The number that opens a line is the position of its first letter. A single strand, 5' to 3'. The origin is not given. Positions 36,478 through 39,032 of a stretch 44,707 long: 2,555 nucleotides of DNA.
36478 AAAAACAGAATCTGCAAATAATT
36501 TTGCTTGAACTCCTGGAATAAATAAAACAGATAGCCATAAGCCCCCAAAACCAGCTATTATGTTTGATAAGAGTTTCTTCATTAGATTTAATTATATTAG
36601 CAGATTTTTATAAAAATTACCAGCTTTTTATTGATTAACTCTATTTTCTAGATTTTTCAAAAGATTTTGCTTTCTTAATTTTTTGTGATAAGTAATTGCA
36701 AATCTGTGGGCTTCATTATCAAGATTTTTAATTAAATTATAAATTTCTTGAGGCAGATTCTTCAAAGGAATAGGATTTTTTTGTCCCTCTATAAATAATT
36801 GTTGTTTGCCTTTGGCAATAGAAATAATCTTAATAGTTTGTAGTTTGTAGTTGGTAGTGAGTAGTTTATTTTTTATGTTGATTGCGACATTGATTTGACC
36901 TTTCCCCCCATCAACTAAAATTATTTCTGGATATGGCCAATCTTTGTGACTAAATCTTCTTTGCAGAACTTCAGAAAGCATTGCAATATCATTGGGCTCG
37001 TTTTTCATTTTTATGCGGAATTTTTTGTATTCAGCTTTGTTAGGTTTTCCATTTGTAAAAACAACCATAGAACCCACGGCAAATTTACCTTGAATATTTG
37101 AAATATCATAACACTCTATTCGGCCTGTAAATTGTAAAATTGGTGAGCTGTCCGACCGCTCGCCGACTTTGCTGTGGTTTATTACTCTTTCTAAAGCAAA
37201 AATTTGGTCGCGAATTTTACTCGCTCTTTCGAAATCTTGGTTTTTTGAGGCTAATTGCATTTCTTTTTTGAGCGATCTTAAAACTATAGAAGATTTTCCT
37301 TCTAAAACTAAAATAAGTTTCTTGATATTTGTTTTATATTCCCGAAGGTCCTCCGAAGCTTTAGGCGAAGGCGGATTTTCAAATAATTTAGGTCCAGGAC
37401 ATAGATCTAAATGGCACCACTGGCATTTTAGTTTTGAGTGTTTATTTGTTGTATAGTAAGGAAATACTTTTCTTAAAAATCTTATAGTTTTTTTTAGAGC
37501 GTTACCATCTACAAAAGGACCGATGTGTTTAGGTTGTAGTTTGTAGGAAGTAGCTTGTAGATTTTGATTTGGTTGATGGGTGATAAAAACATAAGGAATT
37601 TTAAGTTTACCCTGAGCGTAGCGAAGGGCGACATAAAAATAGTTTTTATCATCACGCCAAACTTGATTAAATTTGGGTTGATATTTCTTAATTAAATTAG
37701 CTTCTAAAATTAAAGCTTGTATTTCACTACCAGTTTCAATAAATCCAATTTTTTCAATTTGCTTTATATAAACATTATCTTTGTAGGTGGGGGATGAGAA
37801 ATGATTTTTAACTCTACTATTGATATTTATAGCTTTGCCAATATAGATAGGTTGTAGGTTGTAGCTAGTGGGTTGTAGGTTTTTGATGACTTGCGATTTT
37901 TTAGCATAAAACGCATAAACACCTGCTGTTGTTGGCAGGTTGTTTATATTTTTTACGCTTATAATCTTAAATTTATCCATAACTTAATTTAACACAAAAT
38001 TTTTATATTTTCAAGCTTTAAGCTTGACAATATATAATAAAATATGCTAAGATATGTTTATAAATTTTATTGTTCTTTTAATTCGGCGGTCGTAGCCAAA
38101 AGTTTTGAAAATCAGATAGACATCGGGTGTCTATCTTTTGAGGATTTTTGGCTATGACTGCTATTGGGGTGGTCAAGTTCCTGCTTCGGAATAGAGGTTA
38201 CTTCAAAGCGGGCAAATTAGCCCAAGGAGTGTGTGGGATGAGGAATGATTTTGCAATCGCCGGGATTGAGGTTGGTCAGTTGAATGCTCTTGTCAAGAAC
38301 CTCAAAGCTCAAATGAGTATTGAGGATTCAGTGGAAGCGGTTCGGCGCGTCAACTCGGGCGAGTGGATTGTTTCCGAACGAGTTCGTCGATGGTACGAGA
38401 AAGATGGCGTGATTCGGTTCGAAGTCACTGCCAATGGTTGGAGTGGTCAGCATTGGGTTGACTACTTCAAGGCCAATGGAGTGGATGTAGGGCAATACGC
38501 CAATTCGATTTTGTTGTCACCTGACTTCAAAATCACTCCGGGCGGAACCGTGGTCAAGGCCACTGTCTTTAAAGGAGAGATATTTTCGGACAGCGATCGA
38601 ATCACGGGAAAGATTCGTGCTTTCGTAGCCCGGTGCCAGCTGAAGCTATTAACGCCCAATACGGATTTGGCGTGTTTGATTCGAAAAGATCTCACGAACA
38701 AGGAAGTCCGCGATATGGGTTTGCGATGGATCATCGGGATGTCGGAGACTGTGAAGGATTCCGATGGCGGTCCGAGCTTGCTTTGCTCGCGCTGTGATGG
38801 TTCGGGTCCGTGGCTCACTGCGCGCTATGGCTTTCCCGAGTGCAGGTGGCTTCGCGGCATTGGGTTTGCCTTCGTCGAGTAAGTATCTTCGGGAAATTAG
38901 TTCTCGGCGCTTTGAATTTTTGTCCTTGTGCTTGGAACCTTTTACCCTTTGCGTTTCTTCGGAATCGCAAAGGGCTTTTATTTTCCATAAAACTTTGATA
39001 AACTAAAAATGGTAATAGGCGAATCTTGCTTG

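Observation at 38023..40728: Complete DGR 2, an independent cassette 10 kb away with its own TR/VR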

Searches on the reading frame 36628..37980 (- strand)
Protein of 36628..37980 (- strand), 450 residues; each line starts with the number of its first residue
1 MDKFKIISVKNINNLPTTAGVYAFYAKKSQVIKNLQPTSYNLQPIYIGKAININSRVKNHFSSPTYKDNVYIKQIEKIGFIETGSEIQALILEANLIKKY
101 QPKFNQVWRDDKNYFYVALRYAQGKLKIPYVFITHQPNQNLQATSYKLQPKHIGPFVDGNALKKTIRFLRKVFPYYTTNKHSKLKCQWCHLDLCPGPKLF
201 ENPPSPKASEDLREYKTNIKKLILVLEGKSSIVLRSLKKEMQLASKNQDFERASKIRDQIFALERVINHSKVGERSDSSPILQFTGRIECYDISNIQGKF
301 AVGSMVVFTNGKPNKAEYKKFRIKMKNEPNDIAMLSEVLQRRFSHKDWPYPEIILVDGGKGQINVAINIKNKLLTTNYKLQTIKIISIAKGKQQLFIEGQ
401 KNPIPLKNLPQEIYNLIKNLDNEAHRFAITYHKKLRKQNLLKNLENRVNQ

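Call 7: search_protein_families(library=pfam, proteins=[window:36628-37980:-], max_evalue=0.1)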
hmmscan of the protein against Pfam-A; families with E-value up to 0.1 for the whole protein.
window:36628-37980:- (450 aa): 4 families
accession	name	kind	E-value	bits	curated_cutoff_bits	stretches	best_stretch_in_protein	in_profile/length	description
PF08459.17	UvrC_RNaseH_dom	-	3.7e-42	144.3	22.3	1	285-429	10-159/159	UvrC RNAse H endonuclease domain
PF02151.25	UVR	-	4.9e-12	45.6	21.5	1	233-265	3-35/36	UvrB/uvrC motif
PF01541.30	GIY-YIG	-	1.1e-05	26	22.6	1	41-105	11-78/78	GIY-YIG catalytic domain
PF09517.16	RE_Eco29kI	-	0.0067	16.7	30.8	0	18-64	5-54/164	Eco29kI restriction endonuclease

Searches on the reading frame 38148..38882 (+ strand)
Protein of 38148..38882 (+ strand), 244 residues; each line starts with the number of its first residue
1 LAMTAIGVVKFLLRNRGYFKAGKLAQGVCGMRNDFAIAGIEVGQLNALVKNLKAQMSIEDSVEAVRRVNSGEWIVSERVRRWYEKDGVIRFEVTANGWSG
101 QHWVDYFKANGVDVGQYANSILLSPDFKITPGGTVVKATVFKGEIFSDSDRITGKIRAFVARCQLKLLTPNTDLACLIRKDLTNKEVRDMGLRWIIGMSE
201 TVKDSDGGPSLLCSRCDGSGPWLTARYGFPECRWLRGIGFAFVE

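Call 7: search_protein_families(library=pfam, proteins=[window:38148-38882:+], max_evalue=0.1)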
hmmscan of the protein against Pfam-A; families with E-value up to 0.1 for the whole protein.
window:38148-38882:+ (244 aa): 0 families

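Call 15: find_homologous_proteins(query=window:38154-38879:+)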
Query window:38154-38879:+ (242 aa): 81 proteins with E <= 0.001 among 488 candidates.
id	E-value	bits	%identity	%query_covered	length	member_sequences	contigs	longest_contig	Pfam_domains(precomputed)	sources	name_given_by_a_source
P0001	1.6e-161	553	100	100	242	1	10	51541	-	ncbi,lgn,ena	-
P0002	9.8e-72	259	70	69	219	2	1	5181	-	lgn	-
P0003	6.4e-61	224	51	87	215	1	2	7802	-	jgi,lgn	jgi:hypothetical protein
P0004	1.4e-60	223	51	87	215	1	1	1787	-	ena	-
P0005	4.7e-60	221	50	87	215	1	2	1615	-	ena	-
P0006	6.2e-60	221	50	87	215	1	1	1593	-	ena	-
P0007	6.4e-60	221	50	87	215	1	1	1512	-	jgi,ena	-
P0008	4.6e-59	218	50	88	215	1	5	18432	-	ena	-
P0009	6.3e-58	214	50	86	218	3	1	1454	-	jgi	jgi:hypothetical protein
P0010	2.7e-57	212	49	86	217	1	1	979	-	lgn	-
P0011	3.8e-57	212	49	88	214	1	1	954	-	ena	-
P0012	4.5e-57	211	51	88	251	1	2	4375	-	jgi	-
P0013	6.3e-57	211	50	86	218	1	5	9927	-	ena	-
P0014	7.4e-57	211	48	86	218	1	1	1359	-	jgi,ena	-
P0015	7.5e-57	211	52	88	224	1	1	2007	-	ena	-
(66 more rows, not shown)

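Call 17: find_encoding_contigs(protein=P0001, flank=3000, max_places=4)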
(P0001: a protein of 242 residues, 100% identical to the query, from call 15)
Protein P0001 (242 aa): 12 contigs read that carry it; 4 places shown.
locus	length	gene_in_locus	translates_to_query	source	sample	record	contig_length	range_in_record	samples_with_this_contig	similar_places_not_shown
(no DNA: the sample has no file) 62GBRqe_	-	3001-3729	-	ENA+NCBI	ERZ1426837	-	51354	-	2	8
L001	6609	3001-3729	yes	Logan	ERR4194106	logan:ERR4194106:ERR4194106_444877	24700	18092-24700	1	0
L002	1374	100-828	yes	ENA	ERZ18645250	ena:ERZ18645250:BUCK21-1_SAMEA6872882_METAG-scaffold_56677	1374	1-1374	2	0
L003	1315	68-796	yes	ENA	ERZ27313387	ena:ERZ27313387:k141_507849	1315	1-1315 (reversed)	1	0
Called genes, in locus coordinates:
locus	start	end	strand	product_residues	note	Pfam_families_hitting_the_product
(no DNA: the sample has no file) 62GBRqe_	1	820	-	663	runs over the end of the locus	PF00496:SBP_bac_5, PF01471:PG_binding_1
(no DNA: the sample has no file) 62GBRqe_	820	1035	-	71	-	-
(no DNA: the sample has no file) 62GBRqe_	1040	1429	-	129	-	PF04020:Phage_holin_4_2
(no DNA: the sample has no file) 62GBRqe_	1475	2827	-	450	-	PF01541:GIY-YIG (faint), PF02151:UVR, PF08459:UvrC_RNaseH_dom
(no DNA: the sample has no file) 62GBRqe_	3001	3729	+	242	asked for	-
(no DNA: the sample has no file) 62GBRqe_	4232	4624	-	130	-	PF22296:bAvd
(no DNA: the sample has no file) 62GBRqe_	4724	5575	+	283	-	PF00078:RVT_1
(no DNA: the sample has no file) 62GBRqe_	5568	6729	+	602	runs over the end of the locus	-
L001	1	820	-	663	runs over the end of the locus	PF00496:SBP_bac_5, PF01471:PG_binding_1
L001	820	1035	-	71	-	-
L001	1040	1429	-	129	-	PF04020:Phage_holin_4_2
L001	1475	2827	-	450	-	PF01541:GIY-YIG (faint), PF02151:UVR, PF08459:UvrC_RNaseH_dom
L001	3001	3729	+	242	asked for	-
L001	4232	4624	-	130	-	PF22296:bAvd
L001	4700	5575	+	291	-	PF00078:RVT_1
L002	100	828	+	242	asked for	-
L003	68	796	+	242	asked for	-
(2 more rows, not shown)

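Call 21: search_solved_structures(query=A2, max_evalue=10, show_alignments=2)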
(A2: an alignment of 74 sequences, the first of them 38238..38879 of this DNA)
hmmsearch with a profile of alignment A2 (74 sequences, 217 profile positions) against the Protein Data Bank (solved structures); distinct sequences matched with E-value up to 10: 4.
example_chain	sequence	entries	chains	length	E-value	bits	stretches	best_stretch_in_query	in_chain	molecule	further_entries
9ncf_S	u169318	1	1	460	6.9e-06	28.7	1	34-75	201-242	Immunoglobulin-like domain protein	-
9c2d_S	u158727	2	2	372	2.1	10.8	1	28-109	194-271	Tail protein | Putative tail protein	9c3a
1cqq_A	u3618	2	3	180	2.1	10.8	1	80-123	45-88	TYPE 2 RHINOVIRUS 3C PROTEASE | Protease 3C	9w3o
2xya_A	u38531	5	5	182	2.1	10.8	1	80-123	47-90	PICORNAIN 3C | RHINOVIRUS 3C PROTEASE | 3C protease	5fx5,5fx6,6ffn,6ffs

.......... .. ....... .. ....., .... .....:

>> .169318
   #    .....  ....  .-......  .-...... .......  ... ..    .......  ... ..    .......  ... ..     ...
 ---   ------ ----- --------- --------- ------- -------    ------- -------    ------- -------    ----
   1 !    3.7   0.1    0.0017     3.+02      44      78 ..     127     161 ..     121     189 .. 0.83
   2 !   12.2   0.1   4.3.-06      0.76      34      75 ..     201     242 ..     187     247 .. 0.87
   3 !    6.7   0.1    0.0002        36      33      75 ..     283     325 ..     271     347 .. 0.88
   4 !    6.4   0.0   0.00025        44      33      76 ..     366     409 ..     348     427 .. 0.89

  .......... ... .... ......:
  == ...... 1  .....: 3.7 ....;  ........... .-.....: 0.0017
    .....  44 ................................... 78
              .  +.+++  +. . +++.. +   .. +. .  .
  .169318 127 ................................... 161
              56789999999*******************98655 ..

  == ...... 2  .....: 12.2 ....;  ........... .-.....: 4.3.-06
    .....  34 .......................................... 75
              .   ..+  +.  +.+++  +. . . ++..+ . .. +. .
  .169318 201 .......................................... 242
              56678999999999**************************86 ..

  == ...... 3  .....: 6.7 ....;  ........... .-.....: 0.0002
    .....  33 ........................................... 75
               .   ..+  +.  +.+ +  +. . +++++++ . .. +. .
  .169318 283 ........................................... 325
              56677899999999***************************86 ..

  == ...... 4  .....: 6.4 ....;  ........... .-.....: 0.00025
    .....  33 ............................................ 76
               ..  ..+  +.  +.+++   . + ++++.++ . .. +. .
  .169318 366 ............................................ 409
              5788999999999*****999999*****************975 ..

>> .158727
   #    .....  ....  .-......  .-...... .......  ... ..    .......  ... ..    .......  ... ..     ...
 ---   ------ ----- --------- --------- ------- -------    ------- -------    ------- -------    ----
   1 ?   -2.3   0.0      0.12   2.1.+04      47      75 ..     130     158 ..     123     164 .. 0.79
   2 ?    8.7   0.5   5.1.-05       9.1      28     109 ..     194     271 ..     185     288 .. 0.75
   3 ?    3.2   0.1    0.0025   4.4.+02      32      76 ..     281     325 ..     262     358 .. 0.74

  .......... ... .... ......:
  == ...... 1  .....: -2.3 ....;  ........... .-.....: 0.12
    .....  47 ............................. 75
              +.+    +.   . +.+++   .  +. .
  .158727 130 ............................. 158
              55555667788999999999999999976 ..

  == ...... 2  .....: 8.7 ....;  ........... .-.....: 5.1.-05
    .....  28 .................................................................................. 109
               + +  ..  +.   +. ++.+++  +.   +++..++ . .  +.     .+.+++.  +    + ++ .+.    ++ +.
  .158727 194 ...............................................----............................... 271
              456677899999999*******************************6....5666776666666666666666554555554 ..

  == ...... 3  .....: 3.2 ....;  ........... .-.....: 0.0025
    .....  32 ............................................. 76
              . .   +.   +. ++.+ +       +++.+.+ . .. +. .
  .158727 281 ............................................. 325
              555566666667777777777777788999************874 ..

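Call 28: find_related_loci(query=A2, collection=genome_contigs, flank=4000)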
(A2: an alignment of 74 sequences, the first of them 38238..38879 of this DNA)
Query A2 (214 aa) in genome_contigs; peptide patterns used: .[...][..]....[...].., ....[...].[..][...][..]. (x = any residue, [..] = any of these).
313 stretches matched a pattern; 289 encode a relative of the query (tblastn E <= 1e-3); the best 80 are kept; 80 distinct loci.
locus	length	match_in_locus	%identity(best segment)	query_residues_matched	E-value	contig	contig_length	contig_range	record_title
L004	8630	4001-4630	50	1-213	4e-60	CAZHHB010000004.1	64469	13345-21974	MAG TPA_asm: uncultured Candidatus Saccharibacteria bacterium isolate ERP113451_co1_453 genome assembly, contig: NODE_29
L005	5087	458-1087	49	1-213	5e-60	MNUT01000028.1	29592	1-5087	MAG: Candidatus Falkowbacteria bacterium CG1_02_37_21 cg1_0.2_scaffold_1066_c, whole genome shotgun sequence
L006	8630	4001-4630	51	1-213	1e-58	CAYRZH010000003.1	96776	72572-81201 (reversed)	MAG TPA_asm: uncultured Candidatus Saccharibacteria bacterium isolate binchicken_co16_374 genome assembly, contig: NODE_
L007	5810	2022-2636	49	5-212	2e-58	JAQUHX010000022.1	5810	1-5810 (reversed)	MAG: Patescibacteria group bacterium isolate STCSWMC_47 NODE_48425_length_5810_cov_9.298082_ST_CSWMC, whole genome shotg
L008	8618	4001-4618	51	5-213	3e-58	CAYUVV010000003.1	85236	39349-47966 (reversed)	MAG TPA_asm: uncultured Candidatus Saccharibacteria bacterium isolate SRP329715_co1_369 genome assembly, contig: NODE_30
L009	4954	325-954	50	1-213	3e-58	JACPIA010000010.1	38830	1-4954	MAG: Candidatus Vogelbacteria bacterium isolate NC_groundwater_428_Ag_B-0.1um_43_89 GD18-4_B1_scaffold_1652174, whole ge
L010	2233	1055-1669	46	5-212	5e-59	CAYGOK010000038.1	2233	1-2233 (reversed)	MAG TPA_asm: uncultured Gammaproteobacteria bacterium isolate ERP113451_co4_182 genome assembly, contig: NODE_50798_leng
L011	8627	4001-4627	48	1-212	2e-57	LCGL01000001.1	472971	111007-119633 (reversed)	MAG: Candidatus Falkowbacteria bacterium GW2011_GWF2_43_32 UV95_C0001, whole genome shotgun sequence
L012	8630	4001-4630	47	1-213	1e-56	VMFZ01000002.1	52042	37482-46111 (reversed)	MAG: Parcubacteria group bacterium Gr01-1014_17 G01um101417_scaffold_216, whole genome shotgun sequence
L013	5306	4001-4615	49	5-212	4e-56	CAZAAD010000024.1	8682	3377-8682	MAG TPA_asm: uncultured Gammaproteobacteria bacterium isolate SRP263991_co1_89 genome assembly, contig: NODE_13505_lengt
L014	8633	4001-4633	49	1-213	3e-55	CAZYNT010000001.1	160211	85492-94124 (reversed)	MAG TPA_asm: uncultured Gammaproteobacteria bacterium isolate SRP263991_co4_298 genome assembly, contig: NODE_27_length_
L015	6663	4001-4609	47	1-213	9e-55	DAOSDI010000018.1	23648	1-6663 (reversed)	MAG TPA_asm: Candidatus Pacearchaeota archaeon isolate AMR_MDS_1835 NODE_961_length_23648_cov_21.284576, whole genome sh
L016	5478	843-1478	46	1-213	4e-54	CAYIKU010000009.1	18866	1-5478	MAG TPA_asm: uncultured Candidatus Saccharibacteria bacterium isolate ERP119705_co21_555 genome assembly, contig: NODE_3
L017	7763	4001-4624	50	1-213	9e-54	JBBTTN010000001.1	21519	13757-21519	MAG: Patescibacteria group bacterium isolate H52-bin079 H52_bin079_000000000001, whole genome shotgun sequence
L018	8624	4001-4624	46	1-210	2e-53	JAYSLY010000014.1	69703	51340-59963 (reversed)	MAG: bacterium isolate GFS_10512 GFS_10512_13, whole genome shotgun sequence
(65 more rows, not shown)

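Call 29: predict_structure(alignment_id=A2)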
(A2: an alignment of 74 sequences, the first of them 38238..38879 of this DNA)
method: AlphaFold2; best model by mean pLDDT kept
length: 214 residues; sequences in the alignment: 74
mean_pLDDT: 90.5   pTM: 0.75
mean pLDDT of the five models: 90.5, 90.3, 90.3, 89.5, 85.1
residues with pLDDT >= 90: 152; 70-90: 53; 50-70: 7; < 50: 2
segments of 3 or more residues with pLDDT < 50: none
pLDDT, mean of each block of 10 residues (from residue 1): 64 89 92 95 79 94 97 98 96 96 97 94 91 83 96 93 94 87 89 86 88 94
secondary structure, 60 per line:
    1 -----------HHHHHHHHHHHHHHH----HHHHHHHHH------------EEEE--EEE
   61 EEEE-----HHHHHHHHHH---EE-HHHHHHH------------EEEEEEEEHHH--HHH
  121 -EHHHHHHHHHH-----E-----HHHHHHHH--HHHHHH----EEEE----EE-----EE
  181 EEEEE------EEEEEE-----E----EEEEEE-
elements in order: H12-26 H31-39 E52-55 E58-64 H70-79 H86-92 E105-112 H123-132 H144-151 H154-159 E164-167 E179-185 E192-197 E208-213

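Call 33: fold_search(model_id=the predicted structure, library=pdb)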
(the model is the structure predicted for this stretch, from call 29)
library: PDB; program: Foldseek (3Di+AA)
matches with E <= 10: 411; with E <= 0.001: 0
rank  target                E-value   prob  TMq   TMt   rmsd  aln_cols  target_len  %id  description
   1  7qaj_B                7.6e-02  0.13  0.16  0.25  15.3       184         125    9  ZK002 with Anti-angiogenic and Anti-inflamamtory Properties (released 2023-06-14)
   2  8tnn_F                8.7e-02  0.07  0.14  0.16  15.6       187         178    8  Crystal structure of Epstein-Barr virus gH/gL/gp42 in complex with gp42 antibody A10 (released 2024-03-27)
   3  7yoy_C                1.0e-01  0.09  0.18  0.24  15.3       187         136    8  Cryo-EM structure of EBV gHgL-gp42 in complex with mAbs 3E8 and 5E3 (localized refinement) (released 2024-01-31)
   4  3ubu_B                1.0e-01  0.06  0.12  0.19  14.6       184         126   11  Crystal structure of agkisacucetin, a GpIb-binding snaclec (snake C-type lectin) that inhibits platelet (released 2012-04-11)
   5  8too_I                1.1e-01  0.10  0.18  0.24  14.8       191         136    8  Crystal structure of Epstein-Barr virus gp42 in complex with antibody 4C12 (released 2024-03-27)
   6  7qaj_H                1.6e-01  0.10  0.16  0.24  15.1       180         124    9  ZK002 with Anti-angiogenic and Anti-inflamamtory Properties (released 2023-06-14)
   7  1v7p_B                2.1e-01  0.11  0.18  0.28  15.6       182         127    9  Structure of EMS16-alpha2-I domain complex (released 2004-09-07)
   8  1ukm_B                2.4e-01  0.09  0.17  0.26  15.8       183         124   10  Crystal structure of EMS16, an Antagonist of collagen receptor integrin alpha2beta1 (GPIa/IIa) (released 2003-11-04)
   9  1uos_B                2.4e-01  0.06  0.15  0.22  15.2       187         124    8  The Crystal Structure of the Snake Venom Toxin Convulxin (released 2003-10-14)
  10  7qaj_F                3.1e-01  0.09  0.18  0.28  15.8       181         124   10  ZK002 with Anti-angiogenic and Anti-inflamamtory Properties (released 2023-06-14)
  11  1jwi_B                3.3e-01  0.04  0.13  0.18  14.2       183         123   10  Crystal Structure of Bitiscetin, a von Willeband Factor-dependent Platelet Aggregation Inducer. (released 2001-11-28)
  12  6xfq_B                3.5e-01  0.08  0.16  0.26  14.2       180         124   10  Structure of a novel antithrombotic agent Agkisacucetin in complex with the platelet glycoprotein Ib receptor (released 2021-06-23)
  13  9hye_B                5.5e-01  0.04  0.14  0.20  13.7       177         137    7  Structure of the Mus musclus Langerin carbohydrate recognition domain with depleted Calcium (released 2025-11-19)
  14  3alu_A                7.1e-01  0.03  0.15  0.19  15.5       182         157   10  Crystal structure of CEL-IV complexed with Raffinose (released 2011-01-19)
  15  3bx4_C                7.1e-01  0.03  0.13  0.19  15.1       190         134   10  Crystal structure of the snake venom toxin aggretin (released 2008-08-26)
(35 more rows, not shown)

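Call 38: fold_search(model_id=the predicted structure, library=viral)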
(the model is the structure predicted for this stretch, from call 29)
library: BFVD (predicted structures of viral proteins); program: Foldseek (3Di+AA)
matches with E <= 10: 307; with E <= 0.001: 0
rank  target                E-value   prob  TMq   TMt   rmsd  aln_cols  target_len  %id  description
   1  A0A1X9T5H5            1.2e-01  0.13  0.24  0.17  15.2       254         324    7  C-type lectin protein [Ranid herpesvirus 3]
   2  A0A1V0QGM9            1.4e-01  0.08  0.15  0.19  18.1       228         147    9  SWPV2-ORF274 [Shearwaterpox virus]
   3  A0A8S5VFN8            2.1e-01  0.10  0.14  0.10  12.6       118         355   14  Replication-associated protein G2P [Inoviridae sp. ct0MH15]
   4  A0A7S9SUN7            2.2e-01  0.02  0.10  0.08  19.0       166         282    8  CorA-like Mg2+ transporter protein [Virus NIOZ-UU159]
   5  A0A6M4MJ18            2.9e-01  0.04  0.20  0.08  24.3       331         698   11  ORF6 [Bearded dragon adenovirus 1]
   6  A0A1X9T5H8            3.1e-01  0.09  0.26  0.18  21.1       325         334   10  C-type lectin protein [Ranid herpesvirus 3]
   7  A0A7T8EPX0            3.1e-01  0.04  0.12  0.08  26.9       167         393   11  Uncharacterized protein [Erwinia phage pEa_SNUABM_5]
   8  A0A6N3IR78            3.7e-01  0.06  0.16  0.18  16.0       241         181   10  ORF3 [Bearded dragon adenovirus 1]
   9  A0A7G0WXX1            4.0e-01  0.08  0.18  0.22  16.5       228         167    5  C-type lectin family protein [Fowlpox virus]
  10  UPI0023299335         4.5e-01  0.02  0.11  0.10  17.4       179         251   12  (no name look-up for this kind of identifier)
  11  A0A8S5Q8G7            5.5e-01  0.07  0.10  0.27   8.2        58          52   12  Putative ACR protein [Siphoviridae sp. ctdVv30]
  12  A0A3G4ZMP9            5.8e-01  0.06  0.13  0.09  14.9       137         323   12  Isopenicillin N synthase-like Fe(2+) 2OG dioxygenase domain-containing protein [Terrestrivirus sp.]
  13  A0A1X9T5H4            5.8e-01  0.03  0.12  0.11  16.1       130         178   11  C-type lectin protein [Ranid herpesvirus 3]
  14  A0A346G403            6.2e-01  0.10  0.28  0.22  12.5       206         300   10  (no name in the UniProt tables at hand)
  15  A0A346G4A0            6.6e-01  0.09  0.29  0.24  19.4       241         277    6  (no name in the UniProt tables at hand)
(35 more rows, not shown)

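Call 77: search_protein_families(library=ncbifam, proteins=[window:38238-38879:+], max_evalue=0.01)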
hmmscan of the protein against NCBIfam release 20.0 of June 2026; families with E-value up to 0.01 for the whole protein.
window:38238-38879:+ (214 aa): 0 families

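Call 100: search_protein_families(library=phrogs, proteins=[window:38238-38879:+], max_evalue=0.01)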
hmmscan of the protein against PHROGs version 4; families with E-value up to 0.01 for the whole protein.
window:38238-38879:+ (214 aa): 0 families
